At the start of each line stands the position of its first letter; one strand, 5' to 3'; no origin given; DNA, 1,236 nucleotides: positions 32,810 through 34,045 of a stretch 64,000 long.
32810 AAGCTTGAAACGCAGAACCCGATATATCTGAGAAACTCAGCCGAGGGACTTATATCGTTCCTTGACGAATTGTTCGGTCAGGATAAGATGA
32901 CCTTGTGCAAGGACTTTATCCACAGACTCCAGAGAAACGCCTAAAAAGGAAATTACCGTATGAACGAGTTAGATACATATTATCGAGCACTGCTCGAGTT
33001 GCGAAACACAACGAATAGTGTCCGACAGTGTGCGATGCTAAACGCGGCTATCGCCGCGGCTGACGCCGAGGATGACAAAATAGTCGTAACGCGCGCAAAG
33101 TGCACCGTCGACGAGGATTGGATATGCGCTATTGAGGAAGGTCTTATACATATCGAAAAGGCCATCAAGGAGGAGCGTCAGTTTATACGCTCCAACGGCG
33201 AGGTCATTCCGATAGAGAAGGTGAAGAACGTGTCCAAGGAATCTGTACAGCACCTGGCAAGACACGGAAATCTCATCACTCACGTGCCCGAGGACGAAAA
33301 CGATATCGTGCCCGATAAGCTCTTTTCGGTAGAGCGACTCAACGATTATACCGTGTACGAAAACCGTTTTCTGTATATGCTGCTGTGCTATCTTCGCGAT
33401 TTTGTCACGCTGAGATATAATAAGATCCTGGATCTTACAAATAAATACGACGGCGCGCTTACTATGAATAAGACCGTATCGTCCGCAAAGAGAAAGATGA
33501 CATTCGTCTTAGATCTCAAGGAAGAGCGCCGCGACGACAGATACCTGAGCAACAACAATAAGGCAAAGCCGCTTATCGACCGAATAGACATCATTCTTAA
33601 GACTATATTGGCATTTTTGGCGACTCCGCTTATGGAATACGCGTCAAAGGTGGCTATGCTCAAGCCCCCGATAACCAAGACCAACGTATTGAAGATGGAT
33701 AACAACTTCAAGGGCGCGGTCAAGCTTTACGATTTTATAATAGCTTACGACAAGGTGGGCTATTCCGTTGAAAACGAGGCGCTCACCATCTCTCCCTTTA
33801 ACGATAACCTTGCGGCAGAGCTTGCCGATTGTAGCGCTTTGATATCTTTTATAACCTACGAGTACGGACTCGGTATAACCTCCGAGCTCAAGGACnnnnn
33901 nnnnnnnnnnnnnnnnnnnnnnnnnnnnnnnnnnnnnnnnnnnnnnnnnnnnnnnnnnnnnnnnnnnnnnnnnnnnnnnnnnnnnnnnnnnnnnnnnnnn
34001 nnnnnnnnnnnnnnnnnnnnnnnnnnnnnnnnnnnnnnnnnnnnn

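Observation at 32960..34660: Protein in the McrC-equivalent position has a long coiled coil and basic tail where a nuclease would be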

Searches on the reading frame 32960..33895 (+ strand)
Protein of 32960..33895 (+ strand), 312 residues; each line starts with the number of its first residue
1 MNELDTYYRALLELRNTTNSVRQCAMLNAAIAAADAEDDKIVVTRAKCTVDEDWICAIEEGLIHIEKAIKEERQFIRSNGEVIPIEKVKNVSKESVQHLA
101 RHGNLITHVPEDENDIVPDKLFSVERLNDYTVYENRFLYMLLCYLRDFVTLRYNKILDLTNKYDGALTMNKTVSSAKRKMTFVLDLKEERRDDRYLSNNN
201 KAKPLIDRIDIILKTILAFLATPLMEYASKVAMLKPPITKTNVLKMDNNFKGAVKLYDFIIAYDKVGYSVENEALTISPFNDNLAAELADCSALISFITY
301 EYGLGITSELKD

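Call 32: predict_structure(alignment_id=A2)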
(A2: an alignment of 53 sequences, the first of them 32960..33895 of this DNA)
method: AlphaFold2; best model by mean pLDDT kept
length: 312 residues; sequences in the alignment: 53
mean_pLDDT: 80.5   pTM: 0.64
mean pLDDT of the five models: 80.5, 78.8, 77.9, 77.5, 74.9
residues with pLDDT >= 90: 125; 70-90: 109; 50-70: 65; < 50: 13
segments of 3 or more residues with pLDDT < 50: 234-237, 239-241
pLDDT, mean of each block of 10 residues (from residue 1): 84 92 91 87 88 94 90 59 53 62 54 54 54 80 94 91 89 84 89 84 91 95 82 50 62 88 90 89 91 92 91 85
secondary structure, 60 per line:
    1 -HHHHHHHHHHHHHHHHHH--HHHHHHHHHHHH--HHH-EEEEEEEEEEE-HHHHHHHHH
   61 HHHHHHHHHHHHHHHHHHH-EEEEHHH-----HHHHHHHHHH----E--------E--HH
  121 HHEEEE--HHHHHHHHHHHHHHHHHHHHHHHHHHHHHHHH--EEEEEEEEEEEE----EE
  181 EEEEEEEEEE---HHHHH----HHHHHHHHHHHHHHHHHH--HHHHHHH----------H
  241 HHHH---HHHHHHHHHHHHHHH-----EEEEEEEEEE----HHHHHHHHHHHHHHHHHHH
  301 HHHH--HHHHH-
elements in order: H2-19 H22-33 E40-50 H52-79 E81-84 H93-102 H119-122 E123-126 H129-160 E163-174 E179-190 H194-198 H203-220 H223-229 H240-244 H248-262 E268-277 H282-304 H307-311
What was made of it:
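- Checked: AF2 mean pLDDT is 80.5 for residues 1-312 (call 32).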

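Call 37: fold_search(model_id=the predicted structure, library=pdb)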
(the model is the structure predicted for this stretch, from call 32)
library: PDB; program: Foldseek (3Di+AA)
matches with E <= 10: 371; with E <= 0.001: 0
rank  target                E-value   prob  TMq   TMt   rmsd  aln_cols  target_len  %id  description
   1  8p94_U                2.6e-01  0.12  0.10  0.11  24.5       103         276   13  Cryo-EM structure of cortactin stabilized Arp2/3-complex nucleated actin branches (released 2024-01-03)
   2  9b85_N                3.5e-01  0.11  0.10  0.11  24.9       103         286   13  Cryo-EM structure of human dynactin complex bound to Chlamydia effector Dre1 (released 2025-04-16)
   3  1izn_C                5.0e-01  0.08  0.09  0.10  25.0       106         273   12  Crystal Structure of Actin Filament Capping Protein CapZ (released 2003-04-08)
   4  9b7j_N                5.6e-01  0.08  0.10  0.11  24.9       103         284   13  Cryo-EM structure of human dynactin complex bound to Chlamydia effector Dre1 (released 2025-04-16)
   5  5afu_K                5.9e-01  0.10  0.09  0.11  24.5        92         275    8  Cryo-EM structure of dynein tail-dynactin-BICD2N complex (released 2015-03-11)
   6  7ng9_A                5.9e-01  0.08  0.16  0.13  32.6       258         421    9  Trimeric efflux pump Klebsiella TolC (released 2021-06-30)
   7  8ixo_A                5.9e-01  0.05  0.10  0.04  32.8       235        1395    6  Intermediate structure of mPIEZO1-S2472E (released 2025-01-01)
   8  5iv8_D                6.7e-01  0.14  0.10  0.19  25.0        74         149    8  The LPS Transporter LptDE from Klebsiella pneumoniae, core complex (released 2016-05-18)
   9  6fgj_A                7.5e-01  0.04  0.10  0.16  30.6       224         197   11  Crystal structure of the small alarmone synthethase 2 from Staphylococcus aureus (released 2018-02-07)
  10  6ewz_B                7.5e-01  0.03  0.10  0.14  31.1       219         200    9  Crystal structure of RelP (SAS2) from Staphylococcus aureus bound to AMPCPP and GTP in the pre-catalytic state (released 2018-01-24)
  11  1izn_A                9.0e-01  0.06  0.10  0.11  25.2       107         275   12  Crystal Structure of Actin Filament Capping Protein CapZ (released 2003-04-08)
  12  9arj_C                9.0e-01  0.04  0.12  0.08  21.0       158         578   14  CryoEM structure of BoNT-NTNH-OrfX2 complex from Clostridium botulinum E1, major class (released 2025-01-22)
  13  5bun_A                9.0e-01  0.04  0.14  0.11  29.2       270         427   10  Crystal structure of an antigenic outer membrane protein ST50 from Salmonella Typhi (released 2015-12-23)
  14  6pai_C                9.5e-01  0.12  0.09  0.07  17.4        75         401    9  Structure of the human DDB1-DDA1-DCAF15 E3 ubiquitin ligase bound to RBM39 and sulfonamide E7820 (released 2019-09-18)
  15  7pdz_F                9.5e-01  0.07  0.10  0.11  24.9       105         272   12  Structure of capping protein bound to the barbed end of a cytoplasmic actin filament (released 2021-09-01)
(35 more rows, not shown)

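Call 41: search_protein_representatives(protein=window:32960-33895:+)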
Query: 312 residues. Proteins with E-value up to 0.001 (for the whole library): 1226; up to 1e-10: 1038; up to 1e-30: 318. The best 150 are listed.
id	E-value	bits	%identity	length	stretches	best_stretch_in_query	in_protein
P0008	2.5e-144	496.6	72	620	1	1-312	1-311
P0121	5.8e-125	433.0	65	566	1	1-312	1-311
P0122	1.8e-123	428.1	64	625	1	1-311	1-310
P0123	3.0e-120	417.6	61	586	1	1-312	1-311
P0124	6.5e-118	409.9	61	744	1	1-310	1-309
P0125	5.7e-116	403.5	61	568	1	1-311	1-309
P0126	9.8e-116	402.8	59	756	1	1-311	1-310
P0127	2.4e-115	401.5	60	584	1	1-311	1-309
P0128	1.0e-114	399.4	60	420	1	1-308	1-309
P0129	3.9e-113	394.2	58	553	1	1-311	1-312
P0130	9.3e-113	393.0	57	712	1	1-311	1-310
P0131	1.4e-112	392.4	58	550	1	1-310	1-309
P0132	1.1e-111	389.4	58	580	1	1-307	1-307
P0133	1.4e-111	389.1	58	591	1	1-310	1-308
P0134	2.3e-110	385.2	57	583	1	1-312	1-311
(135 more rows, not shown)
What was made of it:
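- Checked: It has 1226 representatives at 50% clustering (call 41), all with the same N-domain plus variable helical rod plus conserved C-terminal helix.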

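Call 51: search_dna_similar(query=window:32960-33895:+, collection=phages, mode=protein, max_evalue=0.001, max_rows=10)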
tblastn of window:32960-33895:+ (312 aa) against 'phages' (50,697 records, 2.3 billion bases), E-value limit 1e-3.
Records with a match: 1; places in all: 1; records where one place covers at least 80% of the query: 0.
Best place of each record, by identity: <60% 1.
By first word of the organism name: Bacteriophage 1.
By host as written in the record: - 1.
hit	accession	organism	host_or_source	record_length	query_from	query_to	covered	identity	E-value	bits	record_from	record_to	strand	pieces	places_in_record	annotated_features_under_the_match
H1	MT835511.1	Bacteriophage sp.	human fecal samples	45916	73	300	73%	24.2%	1e-6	56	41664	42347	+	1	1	record has no annotation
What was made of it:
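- There is only one distant McrC-like match in the phage collection (call 51).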

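Call 52: get_annotated_region(hit=H1, flank=6000)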
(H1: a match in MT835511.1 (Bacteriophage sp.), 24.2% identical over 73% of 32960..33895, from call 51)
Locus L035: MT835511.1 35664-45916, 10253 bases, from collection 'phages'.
description: UNVERIFIED: Bacteriophage sp. clone scaffold_74 genomic sequence.
organism: Bacteriophage sp. (NCBI taxid 38018)
taxonomy: Viruses
host: -; source: human fecal samples; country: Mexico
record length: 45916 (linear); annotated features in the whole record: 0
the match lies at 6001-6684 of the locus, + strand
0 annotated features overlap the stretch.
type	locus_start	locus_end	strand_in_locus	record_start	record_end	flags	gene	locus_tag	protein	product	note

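Call 56: search_protein_families(library=pfam, proteins=[L035:5551-7620:+, L035:3075-5549:+, L035:1466-3073:+, L035:55-1512:+], max_evalue=0.01)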
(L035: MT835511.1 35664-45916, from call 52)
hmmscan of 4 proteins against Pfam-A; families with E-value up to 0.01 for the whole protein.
L035:5551-7620:+ (689 aa): 1 family
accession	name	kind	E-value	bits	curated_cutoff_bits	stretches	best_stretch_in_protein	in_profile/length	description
PF09823.15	DUF2357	-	5.2e-05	23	23.3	1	129-238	81-193/251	Domain of unknown function (DUF2357)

L035:3075-5549:+ (824 aa): 1 family
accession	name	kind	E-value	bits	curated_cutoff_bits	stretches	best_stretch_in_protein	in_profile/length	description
PF07728.20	AAA_5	-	0.004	17.6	22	0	475-561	2-80/139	AAA domain (dynein-related subfamily)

L035:1466-3073:+ (535 aa): 0 families

L035:55-1512:+ (485 aa): 6 families
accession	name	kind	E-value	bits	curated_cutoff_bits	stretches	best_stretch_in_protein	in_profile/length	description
PF13087.12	AAA_12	-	1.3e-47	162.3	27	1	257-458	2-194/195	AAA domain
PF13086.12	AAA_11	-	1.6e-17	64.6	27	1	86-233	101-251/257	AAA domain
PF01443.25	Viral_helicase1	-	7.6e-07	29.6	21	0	380-453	160-225/228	Viral superfamily 1 RNA helicase core domain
PF13361.12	UvrD_C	-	0.00019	21.4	25.6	1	113-453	116-344/350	UvrD-like helicase C-terminal domain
PF13604.12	AAA_30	-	0.00084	19.6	27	1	180-256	69-153/191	AAA domain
PF13245.12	AAA_19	-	0.0021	18.7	25.1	1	167-234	63-131/134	AAA domain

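Call 57: search_protein_families(library=padloc, proteins=[L035:5551-7620:+, L035:3075-5549:+, L035:1466-3073:+, L035:55-1512:+], max_evalue=0.001)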
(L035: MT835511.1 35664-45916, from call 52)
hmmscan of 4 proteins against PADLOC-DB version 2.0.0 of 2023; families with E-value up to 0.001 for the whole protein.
L035:5551-7620:+ (689 aa): 1 family
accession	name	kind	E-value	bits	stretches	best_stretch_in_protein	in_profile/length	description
PDLC02582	DrmB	-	0.00024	17.8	1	559-641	81-164/649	DrmB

L035:3075-5549:+ (824 aa): 1 family
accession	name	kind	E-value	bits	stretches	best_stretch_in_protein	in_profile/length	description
PDLC04547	PDC-M26A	-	2.3e-52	176.5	1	300-791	165-662/724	-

L035:1466-3073:+ (535 aa): 2 families
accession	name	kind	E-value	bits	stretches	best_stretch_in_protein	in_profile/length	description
PDLC03923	MkoB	-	1.1e-06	25.9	1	30-119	13-103/454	-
PDLC03922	MkoB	-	6.6e-05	20.4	1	29-125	5-104/610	-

L035:55-1512:+ (485 aa): 5 families
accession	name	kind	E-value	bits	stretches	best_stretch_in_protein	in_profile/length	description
PDLC03920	MkoA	-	1.4e-76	256.7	1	150-463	741-1081/1112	-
PDLC03921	MkoA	-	1.4e-65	219.9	1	101-460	1194-1569/1607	-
PDLC03924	MkoC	-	5.5e-27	92.3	2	271-461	765-947/1136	-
PDLC05009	PDC-S37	-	4.1e-15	52.7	1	190-392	931-1119/1550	-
PDLC02194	Hhe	-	1.8e-05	20.1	1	194-234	1378-1418/1911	-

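Call 78: fold_search(model_id=the predicted structure, library=viral)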
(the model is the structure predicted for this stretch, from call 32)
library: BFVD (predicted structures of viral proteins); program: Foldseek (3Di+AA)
matches with E <= 10: 743; with E <= 0.001: 1
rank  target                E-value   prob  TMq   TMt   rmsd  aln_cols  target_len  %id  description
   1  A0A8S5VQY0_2          6.9e-04  0.33  0.13  0.07  26.7       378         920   13  (no name in the UniProt tables at hand)
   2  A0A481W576            5.6e-02  0.10  0.11  0.14  26.1       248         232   13  Uncharacterized protein [Pseudomonas phage Psa21]
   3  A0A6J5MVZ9            7.1e-02  0.07  0.11  0.08  32.2       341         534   10  Uncharacterized protein [uncultured Caudovirales phage]
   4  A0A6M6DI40            2.2e-01  0.07  0.16  0.10  26.2       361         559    9  (no name in the UniProt tables at hand)
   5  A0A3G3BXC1            2.7e-01  0.07  0.09  0.08  30.2       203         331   10  (no name in the UniProt tables at hand)
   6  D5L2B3                2.7e-01  0.06  0.12  0.16  27.4       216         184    8  Uncharacterized protein [uncultured virus]
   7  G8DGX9                2.9e-01  0.04  0.09  0.07  35.5       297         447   11  (no name in the UniProt tables at hand)
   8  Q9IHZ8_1              3.3e-01  0.16  0.16  0.05  16.8       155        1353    9  ORF1a polyprotein pp1a [Gill-associated virus (isolate Giant tiger prawn/Australia)]
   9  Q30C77                3.7e-01  0.03  0.08  0.07  23.0       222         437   11  (no name in the UniProt tables at hand)
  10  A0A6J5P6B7            3.9e-01  0.15  0.08  0.25  15.0        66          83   18  Uncharacterized protein [uncultured Caudovirales phage]
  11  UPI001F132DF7         3.9e-01  0.14  0.11  0.31  15.7        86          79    9  (no name look-up for this kind of identifier)
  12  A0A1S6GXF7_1          4.1e-01  0.05  0.13  0.06  41.6       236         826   14  Structural glycoprotein [yellow head virus type 8]
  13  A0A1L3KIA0            4.4e-01  0.16  0.10  0.20  18.9        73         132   16  Uncharacterized protein [Beihai levi-like virus 18]
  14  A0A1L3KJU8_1          4.4e-01  0.06  0.08  0.03  23.8       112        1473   12  (no name in the UniProt tables at hand)
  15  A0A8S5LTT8            4.6e-01  0.08  0.09  0.18  17.8       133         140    8  Uncharacterized protein [Siphoviridae sp. ctxBC2]
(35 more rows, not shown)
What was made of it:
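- Tried and rejected: Foldseek, N-domain model against BFVD: one hit at E 7e-4, but with TM about 0.1, so uninterpretable (call 78).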

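Call 81: find_homologous_proteins(query=L035:5551-7620:+, max_evalue=0.00001)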
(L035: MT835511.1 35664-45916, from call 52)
Query L035:5551-7620:+ (689 aa): 239 proteins with E <= 0.00001 among 8000 candidates; the best 120 are listed.
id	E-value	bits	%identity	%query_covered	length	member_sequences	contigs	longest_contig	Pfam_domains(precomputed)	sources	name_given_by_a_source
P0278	0.0e+0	1552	98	100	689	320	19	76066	-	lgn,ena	-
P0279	0.0e+0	1471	92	100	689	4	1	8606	-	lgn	-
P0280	0.0e+0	1427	90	100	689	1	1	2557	PF09823.16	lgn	-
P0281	0.0e+0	1366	85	100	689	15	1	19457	-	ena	-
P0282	0.0e+0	1270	79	100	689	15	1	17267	-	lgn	-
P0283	0.0e+0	1177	83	88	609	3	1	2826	-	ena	-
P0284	0.0e+0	1173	99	74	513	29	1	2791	-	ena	-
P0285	0.0e+0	1171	74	100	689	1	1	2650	-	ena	-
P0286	0.0e+0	1144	72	100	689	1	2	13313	-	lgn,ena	-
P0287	0.0e+0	1119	69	100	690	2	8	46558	-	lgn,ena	-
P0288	0.0e+0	1114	70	100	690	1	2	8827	-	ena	-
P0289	0.0e+0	1100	68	100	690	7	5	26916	PF09823.16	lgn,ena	-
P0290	0.0e+0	1089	69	100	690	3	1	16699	PF09823.16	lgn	-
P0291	0.0e+0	1075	68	100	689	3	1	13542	PF09823.16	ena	-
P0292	0.0e+0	1072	67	100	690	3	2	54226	PF09823.16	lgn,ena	-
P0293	0.0e+0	1061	66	100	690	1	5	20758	PF09823.16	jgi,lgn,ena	-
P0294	0.0e+0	1059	66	100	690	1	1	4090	PF09823.16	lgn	-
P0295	0.0e+0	1058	68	100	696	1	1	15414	PF09823.16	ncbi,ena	-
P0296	0.0e+0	1053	68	100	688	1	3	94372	PF09823.16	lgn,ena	-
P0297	0.0e+0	1049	67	100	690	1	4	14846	PF09823.16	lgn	-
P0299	0.0e+0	1039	67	100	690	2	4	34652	PF09823.16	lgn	-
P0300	0.0e+0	1037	66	100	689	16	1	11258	PF09823.16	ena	-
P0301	0.0e+0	1015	63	100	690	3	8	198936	PF09823.16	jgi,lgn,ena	-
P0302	0.0e+0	1011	63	100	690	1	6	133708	PF09823.16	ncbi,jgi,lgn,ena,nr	ncbi:MAG: hypothetical protein CVU40_14280 [Chloroflexi bacterium HGW-Chloroflexi-2]|jgi:ribosomal p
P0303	1.4e-298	1010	65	100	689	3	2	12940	PF09823.16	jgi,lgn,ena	-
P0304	2.3e-297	1006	63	100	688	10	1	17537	PF09823.16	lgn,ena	-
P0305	1.1e-294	997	64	100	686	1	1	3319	PF09823.16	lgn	-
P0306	1.8e-294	996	63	100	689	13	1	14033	PF09823.16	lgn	-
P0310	1.8e-287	973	61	100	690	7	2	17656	PF09823.16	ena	-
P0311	4.7e-287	972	61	100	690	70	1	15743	PF09823.16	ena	-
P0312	1.3e-286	970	62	100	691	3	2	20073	PF09823.16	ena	-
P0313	4.3e-286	969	62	100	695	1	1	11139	PF09823.16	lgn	-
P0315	1.3e-284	964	61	100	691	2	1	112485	PF09823.16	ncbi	ncbi:MAG: hypothetical protein ACI4FO_02425 [Acutalibacteraceae bacterium]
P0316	5.4e-283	959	61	100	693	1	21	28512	PF09823.16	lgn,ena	-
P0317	9.7e-283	958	61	100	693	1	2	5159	PF09823.16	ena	-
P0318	2.6e-282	956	61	100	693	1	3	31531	PF09823.16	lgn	-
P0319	9.0e-282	954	61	100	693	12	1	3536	PF09823.16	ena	-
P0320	1.3e-281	954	60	100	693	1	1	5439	PF09823.16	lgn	-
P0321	3.2e-281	953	61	100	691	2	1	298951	PF09823.16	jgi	-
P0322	5.9e-281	952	61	100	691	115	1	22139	PF09823.16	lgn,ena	-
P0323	6.8e-281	952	59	100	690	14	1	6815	PF09823.16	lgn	-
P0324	1.1e-280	951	61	100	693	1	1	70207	PF09823.16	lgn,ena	-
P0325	1.5e-280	950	61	100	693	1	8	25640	PF09823.16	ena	-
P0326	1.8e-280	950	59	100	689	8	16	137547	PF09823.16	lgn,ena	-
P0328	4.9e-280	949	61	100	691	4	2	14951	PF09823.16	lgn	-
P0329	5.6e-280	949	61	100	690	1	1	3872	PF09823.16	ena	-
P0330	5.7e-280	949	61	100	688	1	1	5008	PF09823.16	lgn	-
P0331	7.4e-280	948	61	100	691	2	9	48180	PF09823.16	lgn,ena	-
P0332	1.5e-279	947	60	100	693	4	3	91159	PF09823.16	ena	-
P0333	1.9e-278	943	61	100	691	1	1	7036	PF09823.16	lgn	-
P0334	2.1e-278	943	59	100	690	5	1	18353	PF09823.16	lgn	-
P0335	2.3e-278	943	61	100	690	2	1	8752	PF09823.16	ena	-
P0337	1.6e-277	940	59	100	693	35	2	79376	PF09823.16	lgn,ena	-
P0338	2.4e-277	940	60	100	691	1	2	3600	PF09823.16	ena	-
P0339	9.4e-277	938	60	100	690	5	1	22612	PF09823.16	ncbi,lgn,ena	-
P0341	1.4e-276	937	59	100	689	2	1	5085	PF09823.16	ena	-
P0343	3.3e-276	936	59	100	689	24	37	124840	PF09823.16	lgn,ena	-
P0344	1.1e-275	934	59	100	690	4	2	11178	PF09823.16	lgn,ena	-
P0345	1.8e-275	934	59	100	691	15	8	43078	PF09823.16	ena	-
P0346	2.7e-275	933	60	100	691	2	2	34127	PF09823.16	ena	-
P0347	9.7e-275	931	59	100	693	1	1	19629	PF09823.16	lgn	-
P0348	1.2e-274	931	60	100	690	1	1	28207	PF09823.16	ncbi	-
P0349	3.2e-274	930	59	100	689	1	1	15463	PF09823.16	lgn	-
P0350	7.7e-274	928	58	100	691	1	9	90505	PF09823.16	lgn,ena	-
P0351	8.2e-274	928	59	100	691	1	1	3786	PF09823.16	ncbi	-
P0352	1.5e-273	927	59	100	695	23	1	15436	PF09823.16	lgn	-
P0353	3.6e-273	926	59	100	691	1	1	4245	PF09823.16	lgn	-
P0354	5.5e-273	925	59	100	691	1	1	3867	PF09823.16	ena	-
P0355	5.7e-273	925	59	100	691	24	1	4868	PF09823.16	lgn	-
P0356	1.3e-272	924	58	100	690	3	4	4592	PF09823.16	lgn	-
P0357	3.3e-272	923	59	100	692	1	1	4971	PF09823.16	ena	-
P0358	4.0e-272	923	58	100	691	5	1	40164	PF09823.16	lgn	-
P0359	8.6e-272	922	59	100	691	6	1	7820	PF09823.16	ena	-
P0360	1.2e-271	921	59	100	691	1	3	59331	PF09823.16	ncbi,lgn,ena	-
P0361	1.6e-271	921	58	100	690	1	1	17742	PF09823.16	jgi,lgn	jgi:hypothetical protein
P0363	2.8e-271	920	59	100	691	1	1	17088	PF09823.16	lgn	-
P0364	3.3e-271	920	58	100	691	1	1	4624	PF09823.16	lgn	-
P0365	4.1e-271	919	58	100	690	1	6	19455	PF09823.16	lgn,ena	-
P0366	5.7e-271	919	60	100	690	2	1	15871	PF09823.16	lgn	-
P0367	5.7e-271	919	58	100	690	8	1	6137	PF09823.16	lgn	-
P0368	6.3e-271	919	58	100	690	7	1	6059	PF09823.16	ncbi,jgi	jgi:hypothetical protein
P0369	7.4e-271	918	59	100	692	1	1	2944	PF09823.16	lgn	-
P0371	8.2e-271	918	58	100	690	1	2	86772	PF09823.16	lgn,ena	-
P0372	1.4e-270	917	58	100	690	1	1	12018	PF09823.16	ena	-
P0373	1.9e-270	917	58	100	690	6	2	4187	PF09823.16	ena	-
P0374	3.4e-270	916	58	100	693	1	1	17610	PF09823.16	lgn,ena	-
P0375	5.5e-270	916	59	100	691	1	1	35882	PF09823.16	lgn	-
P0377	7.6e-270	915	59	100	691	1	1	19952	PF09823.16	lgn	-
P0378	8.1e-270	915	59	100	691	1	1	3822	PF09823.16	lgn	-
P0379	1.4e-269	914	58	100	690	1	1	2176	PF09823.16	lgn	-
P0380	2.0e-269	914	57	100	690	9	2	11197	PF09823.16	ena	-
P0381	2.5e-269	913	58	100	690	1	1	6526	PF09823.16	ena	-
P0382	2.4e-268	910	58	100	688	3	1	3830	PF09823.16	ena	-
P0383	1.6e-267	907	59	100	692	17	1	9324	PF09823.16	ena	-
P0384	2.1e-267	907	57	100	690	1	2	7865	PF09823.16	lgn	-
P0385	2.4e-266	904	58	100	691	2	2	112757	PF09823.16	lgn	-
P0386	5.9e-266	902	57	100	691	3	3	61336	PF09823.16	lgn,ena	-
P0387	9.3e-265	898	57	100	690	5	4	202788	PF09823.16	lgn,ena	-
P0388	1.4e-264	898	58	100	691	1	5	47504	PF09823.16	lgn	-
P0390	6.4e-264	895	58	100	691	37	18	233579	PF09823.16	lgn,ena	-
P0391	1.4e-263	894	57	100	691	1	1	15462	PF09823.16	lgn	-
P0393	2.7e-263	893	55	100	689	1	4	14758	PF09823.16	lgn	-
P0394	3.5e-263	893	56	100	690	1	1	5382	PF09823.16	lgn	-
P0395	7.3e-263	892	57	100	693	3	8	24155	PF09823.16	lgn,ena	-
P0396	7.4e-263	892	57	100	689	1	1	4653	PF09823.16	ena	-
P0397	7.5e-263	892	58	100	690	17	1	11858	PF09823.16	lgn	-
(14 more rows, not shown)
